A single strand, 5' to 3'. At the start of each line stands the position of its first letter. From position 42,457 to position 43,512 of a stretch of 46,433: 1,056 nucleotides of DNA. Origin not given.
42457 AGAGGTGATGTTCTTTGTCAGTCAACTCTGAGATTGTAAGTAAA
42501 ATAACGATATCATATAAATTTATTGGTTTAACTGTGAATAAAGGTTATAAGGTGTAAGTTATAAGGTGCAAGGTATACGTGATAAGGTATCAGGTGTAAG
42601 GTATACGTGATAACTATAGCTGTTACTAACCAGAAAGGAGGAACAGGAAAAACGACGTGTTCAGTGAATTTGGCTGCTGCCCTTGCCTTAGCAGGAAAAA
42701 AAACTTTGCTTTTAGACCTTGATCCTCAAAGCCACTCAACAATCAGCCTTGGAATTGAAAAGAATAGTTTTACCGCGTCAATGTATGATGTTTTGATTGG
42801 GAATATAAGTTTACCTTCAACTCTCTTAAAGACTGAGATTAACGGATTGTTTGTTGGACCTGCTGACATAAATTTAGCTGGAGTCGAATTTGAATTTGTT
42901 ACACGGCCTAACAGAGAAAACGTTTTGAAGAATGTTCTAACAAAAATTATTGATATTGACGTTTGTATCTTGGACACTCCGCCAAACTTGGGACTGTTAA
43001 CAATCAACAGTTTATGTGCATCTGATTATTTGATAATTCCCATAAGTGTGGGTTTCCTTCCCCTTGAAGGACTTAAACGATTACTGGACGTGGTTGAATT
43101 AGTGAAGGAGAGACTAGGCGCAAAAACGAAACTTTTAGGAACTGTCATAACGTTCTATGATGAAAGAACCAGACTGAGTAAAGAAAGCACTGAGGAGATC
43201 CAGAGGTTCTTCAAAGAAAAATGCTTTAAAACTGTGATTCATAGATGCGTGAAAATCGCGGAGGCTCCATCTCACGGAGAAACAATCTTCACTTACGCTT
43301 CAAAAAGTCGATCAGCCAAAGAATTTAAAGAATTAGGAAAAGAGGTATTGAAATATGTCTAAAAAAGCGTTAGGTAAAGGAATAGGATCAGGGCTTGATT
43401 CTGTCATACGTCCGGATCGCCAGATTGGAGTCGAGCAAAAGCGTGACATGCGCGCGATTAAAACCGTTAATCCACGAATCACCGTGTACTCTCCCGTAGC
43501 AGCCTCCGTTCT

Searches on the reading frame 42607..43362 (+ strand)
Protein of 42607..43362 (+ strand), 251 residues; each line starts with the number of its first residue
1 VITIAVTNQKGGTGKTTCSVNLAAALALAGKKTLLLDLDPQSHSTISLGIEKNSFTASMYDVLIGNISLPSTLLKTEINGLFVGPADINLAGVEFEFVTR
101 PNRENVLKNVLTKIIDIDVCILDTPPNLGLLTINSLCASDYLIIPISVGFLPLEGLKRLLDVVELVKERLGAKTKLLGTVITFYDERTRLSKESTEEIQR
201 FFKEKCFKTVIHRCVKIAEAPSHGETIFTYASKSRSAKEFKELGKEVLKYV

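Call 12: search_protein_families(library=pfam, proteins=[window:42607-43362:+], max_evalue=0.01)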
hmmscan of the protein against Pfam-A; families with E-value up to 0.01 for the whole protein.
window:42607-43362:+ (251 aa): 8 families
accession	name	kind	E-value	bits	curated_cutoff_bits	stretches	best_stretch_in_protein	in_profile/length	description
PF13614.12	AAA_31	-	6.9e-51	173.1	27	1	3-171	3-172/177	AAA domain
PF01656.29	CbiA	-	4e-26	91.9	25.4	1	4-227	1-125/125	CobQ/CobB/MinD/ParA nucleotide binding domain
PF10609.15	ParA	-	2.1e-09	37.6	27.1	1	3-133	5-130/246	NUBPL iron-transfer P-loop NTPase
PF00142.24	Fer4_NifH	-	3.6e-09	36.9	25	1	9-46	7-44/271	4Fe-4S iron sulfur cluster binding proteins, NifH/frxC family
PF09140.17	MipZ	-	1.2e-08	35.1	20.7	1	4-154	3-137/262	ATPase MipZ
PF02374.21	ArsA_ATPase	-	4.9e-06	26.4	24.3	1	9-41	8-40/305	Anion-transporting ATPase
PF06564.18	CBP_BcsQ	-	1.3e-05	25.3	21.3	1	1-42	1-42/234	Cellulose biosynthesis protein BcsQ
PF16575.11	CLP1_P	-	0.0088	16.3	26.6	0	12-42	4-34/188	mRNA cleavage and polyadenylation factor CLP1 P-loop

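Call 30: find_homologous_proteins(query=window:42607-43362:+)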
Query window:42607-43362:+ (251 aa): 3843 proteins with E <= 0.001 among 5847 candidates; the best 120 are listed.
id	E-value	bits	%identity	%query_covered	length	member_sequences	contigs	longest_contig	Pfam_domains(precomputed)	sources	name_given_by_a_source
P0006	3.6e-157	539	100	100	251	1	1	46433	PF00142.25,PF10609.16,PF01656.30,PF13614.13,PF09140.18,PF06564.19,PF02374.22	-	-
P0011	2.1e-111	389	72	98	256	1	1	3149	PF00142.25,PF10609.16,PF01656.30,PF13614.13,PF09140.18,PF06564.19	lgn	-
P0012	1.1e-70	256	50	98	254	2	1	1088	PF00142.25,PF10609.16,PF01656.30,PF13614.13,PF09140.18,PF06564.19,PF02374.22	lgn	-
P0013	5.2e-68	247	50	99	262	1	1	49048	PF00142.25,PF10609.16,PF01656.30,PF13614.13,PF09140.18,PF06564.19,PF02374.22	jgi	jgi:chromosome partitioning protein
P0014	9.7e-68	246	49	98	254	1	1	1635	PF00142.25,PF10609.16,PF01656.30,PF13614.13,PF09140.18,PF06564.19,PF02374.22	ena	-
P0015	1.9e-67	245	49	98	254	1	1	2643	PF00142.25,PF10609.16,PF01656.30,PF13614.13,PF09140.18,PF06564.19,PF02374.22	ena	-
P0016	2.2e-66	242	47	99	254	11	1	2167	PF00142.25,PF10609.16,PF01656.30,PF13614.13,PF09140.18,PF06564.19,PF02374.22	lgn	-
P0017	8.2e-66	240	49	99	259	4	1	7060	PF00142.25,PF10609.16,PF01656.30,PF13614.13,PF09140.18,PF06564.19,PF02374.22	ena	-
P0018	1.1e-65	239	49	99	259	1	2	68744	PF00142.25,PF10609.16,PF01656.30,PF13614.13,PF09140.18,PF06564.19,PF02374.22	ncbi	-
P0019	1.1e-65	239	49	99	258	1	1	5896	PF00142.25,PF10609.16,PF01656.30,PF13614.13,PF09140.18,PF06564.19,PF02374.22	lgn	-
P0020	1.5e-65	239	49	99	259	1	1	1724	PF00142.25,PF10609.16,PF01656.30,PF13614.13,PF09140.18,PF06564.19,PF02374.22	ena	-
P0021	4.1e-65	238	49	99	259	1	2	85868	PF00142.25,PF10609.16,PF01656.30,PF13614.13,PF09140.18,PF06564.19,PF02374.22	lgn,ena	-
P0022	5.2e-65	237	49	98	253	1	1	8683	PF00142.25,PF10609.16,PF01656.30,PF13614.13,PF09140.18,PF02374.22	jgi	jgi:chromosome partitioning protein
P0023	1.1e-64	236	49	99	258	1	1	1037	PF00142.25,PF10609.16,PF01656.30,PF13614.13,PF09140.18,PF06564.19,PF02374.22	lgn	-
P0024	1.3e-64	236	48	99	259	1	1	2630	PF00142.25,PF10609.16,PF01656.30,PF13614.13,PF09140.18,PF06564.19,PF02374.22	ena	-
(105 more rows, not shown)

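Call 31: find_encoding_contigs(protein=P0011, flank=10000, max_places=3)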
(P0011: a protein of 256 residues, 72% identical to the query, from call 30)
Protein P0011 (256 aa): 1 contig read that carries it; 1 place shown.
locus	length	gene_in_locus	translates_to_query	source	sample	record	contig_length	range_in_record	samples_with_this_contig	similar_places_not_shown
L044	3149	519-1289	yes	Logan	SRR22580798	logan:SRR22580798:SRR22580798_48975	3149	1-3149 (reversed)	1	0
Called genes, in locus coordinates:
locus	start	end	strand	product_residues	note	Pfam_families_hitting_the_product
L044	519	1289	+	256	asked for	PF00142:Fer4_NifH (faint), PF01656:CbiA, PF06564:CBP_BcsQ (faint), PF09140:MipZ (weak), PF10609:ParA, PF13614:AAA_31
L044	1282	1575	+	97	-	-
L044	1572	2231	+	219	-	-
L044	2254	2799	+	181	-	-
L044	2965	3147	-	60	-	?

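Call 32: find_encoding_contigs(protein=P0013, flank=10000, max_places=3)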
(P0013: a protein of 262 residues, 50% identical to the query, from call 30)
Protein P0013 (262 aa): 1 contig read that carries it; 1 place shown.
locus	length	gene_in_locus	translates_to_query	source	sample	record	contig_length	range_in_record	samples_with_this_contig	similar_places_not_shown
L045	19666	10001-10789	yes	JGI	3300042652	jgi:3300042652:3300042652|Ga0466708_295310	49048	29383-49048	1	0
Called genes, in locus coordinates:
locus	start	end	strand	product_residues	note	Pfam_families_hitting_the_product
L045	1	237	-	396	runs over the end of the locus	PF02463:SMC_N, PF13175:AAA_15, PF13476:AAA_23 (weak), PF13304:AAA_21 (weak)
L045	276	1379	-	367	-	PF00712:DNA_pol3_beta, PF02767:DNA_pol3_beta_2, PF02768:DNA_pol3_beta_3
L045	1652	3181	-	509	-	PF11638:DnaA_N (weak), PF00308:Bac_DnaA, PF08299:Bac_DnaA_C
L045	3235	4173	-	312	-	PF02518:HATPase_c, PF01047:MarR (weak)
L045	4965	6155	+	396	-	PF07804:HipA_C (weak)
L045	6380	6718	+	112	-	PF00825:Ribonuclease_P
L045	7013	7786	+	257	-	PF02096:60KD_IMP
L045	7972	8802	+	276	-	PF14804:Jag_N, PF13083:KH_KhpA-B, PF01424:R3H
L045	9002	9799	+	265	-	PF02527:GidB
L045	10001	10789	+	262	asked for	PF10609:ParA, PF00142:Fer4_NifH, PF01656:CbiA, PF02374:ArsA_ATPase, PF06564:CBP_BcsQ, PF09140:MipZ, PF13614:AAA_31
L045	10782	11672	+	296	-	PF02195:ParB_N, PF17762:HTH_ParB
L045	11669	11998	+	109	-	-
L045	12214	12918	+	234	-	-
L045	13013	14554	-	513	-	-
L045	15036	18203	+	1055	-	-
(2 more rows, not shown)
